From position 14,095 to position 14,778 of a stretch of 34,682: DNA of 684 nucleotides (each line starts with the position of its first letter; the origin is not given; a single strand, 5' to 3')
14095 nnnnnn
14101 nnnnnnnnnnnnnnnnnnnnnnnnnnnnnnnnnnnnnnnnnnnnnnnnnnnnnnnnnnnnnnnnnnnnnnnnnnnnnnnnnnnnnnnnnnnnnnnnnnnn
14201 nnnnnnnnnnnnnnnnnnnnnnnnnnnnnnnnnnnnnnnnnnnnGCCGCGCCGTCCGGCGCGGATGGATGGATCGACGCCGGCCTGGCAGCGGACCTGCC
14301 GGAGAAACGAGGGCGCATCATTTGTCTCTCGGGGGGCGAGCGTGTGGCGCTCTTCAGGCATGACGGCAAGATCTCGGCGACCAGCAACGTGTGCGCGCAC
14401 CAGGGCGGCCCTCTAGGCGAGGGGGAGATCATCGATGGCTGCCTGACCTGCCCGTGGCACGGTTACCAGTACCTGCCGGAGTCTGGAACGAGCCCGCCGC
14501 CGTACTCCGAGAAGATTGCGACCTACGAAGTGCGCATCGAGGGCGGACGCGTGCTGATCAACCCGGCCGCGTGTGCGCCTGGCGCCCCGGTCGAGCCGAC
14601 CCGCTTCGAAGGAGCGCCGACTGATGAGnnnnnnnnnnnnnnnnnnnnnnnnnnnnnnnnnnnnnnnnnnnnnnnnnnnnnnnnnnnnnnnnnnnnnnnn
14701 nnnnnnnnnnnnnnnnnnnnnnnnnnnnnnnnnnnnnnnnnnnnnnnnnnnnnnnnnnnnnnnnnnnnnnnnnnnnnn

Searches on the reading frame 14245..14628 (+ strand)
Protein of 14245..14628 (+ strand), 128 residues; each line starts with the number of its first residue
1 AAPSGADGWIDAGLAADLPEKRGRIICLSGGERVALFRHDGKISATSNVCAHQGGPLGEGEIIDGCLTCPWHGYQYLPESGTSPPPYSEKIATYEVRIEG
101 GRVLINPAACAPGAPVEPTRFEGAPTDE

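Call 67: search_solved_structures(query=window:14245-14628:+, max_evalue=0.001)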
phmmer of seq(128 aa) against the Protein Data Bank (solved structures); distinct sequences matched with E-value up to 0.001: 17.
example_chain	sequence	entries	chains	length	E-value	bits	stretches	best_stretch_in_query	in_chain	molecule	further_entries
8hn2_A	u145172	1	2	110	4.4e-10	42.7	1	12-111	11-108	Cytochrome b6-f complex iron-sulfur subunit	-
5bok_A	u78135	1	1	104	1.1e-09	41.4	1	7-105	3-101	Ferredoxin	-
2e4p_A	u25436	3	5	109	3.3e-09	39.8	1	30-108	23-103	Biphenyl dioxygenase ferredoxin subunit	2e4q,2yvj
2qpz_A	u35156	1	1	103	6.7e-09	38.9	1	9-106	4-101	Naphthalene 1,2-dioxygenase system ferredoxin subunit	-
1fqt_A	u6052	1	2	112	1.7e-08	37.5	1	17-106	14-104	RIESKE-TYPE FERREDOXIN OF BIPHENYL DIOXYGENASE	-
3d89_A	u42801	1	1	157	1.7e-07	34.3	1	21-79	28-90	Rieske domain-containing protein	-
3gb4_A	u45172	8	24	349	3.4e-07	33.3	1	7-76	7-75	DdmC | Dicamba O-demethylase, oxygenase component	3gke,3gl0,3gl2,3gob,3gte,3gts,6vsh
2i7f_A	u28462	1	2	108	1.5e-06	31.2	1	33-106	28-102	Ferredoxin component of dioxygenase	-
4qdc_A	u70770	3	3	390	3.8e-06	29.9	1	5-91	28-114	3-ketosteroid 9alpha-hydroxylase oxygenase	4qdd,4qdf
8jng_A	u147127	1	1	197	9.2e-06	28.7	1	7-76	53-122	Methanesulfonate monooxygenase ferredoxin subunit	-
1vck_A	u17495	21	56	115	9.7e-06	28.6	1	9-105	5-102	ferredoxin component of carbazole | Ferredoxin CarAc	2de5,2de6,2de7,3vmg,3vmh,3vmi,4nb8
6wn3_A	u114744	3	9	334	3.9e-05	26.6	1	40-78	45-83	SxtT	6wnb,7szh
6wnc_A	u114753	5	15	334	4.4e-05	26.5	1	40-78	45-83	SxtDIOX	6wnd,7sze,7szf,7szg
5cxm_A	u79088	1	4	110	8.9e-05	25.5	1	7-106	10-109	Cytochrome b6/f complex iron-sulfur subunit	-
2zyl_A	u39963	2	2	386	0.00022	24.2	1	6-89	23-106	POSSIBLE OXIDOREDUCTASE | 3-ketosteroid-9-alpha-monooxygenase oxygenase subunit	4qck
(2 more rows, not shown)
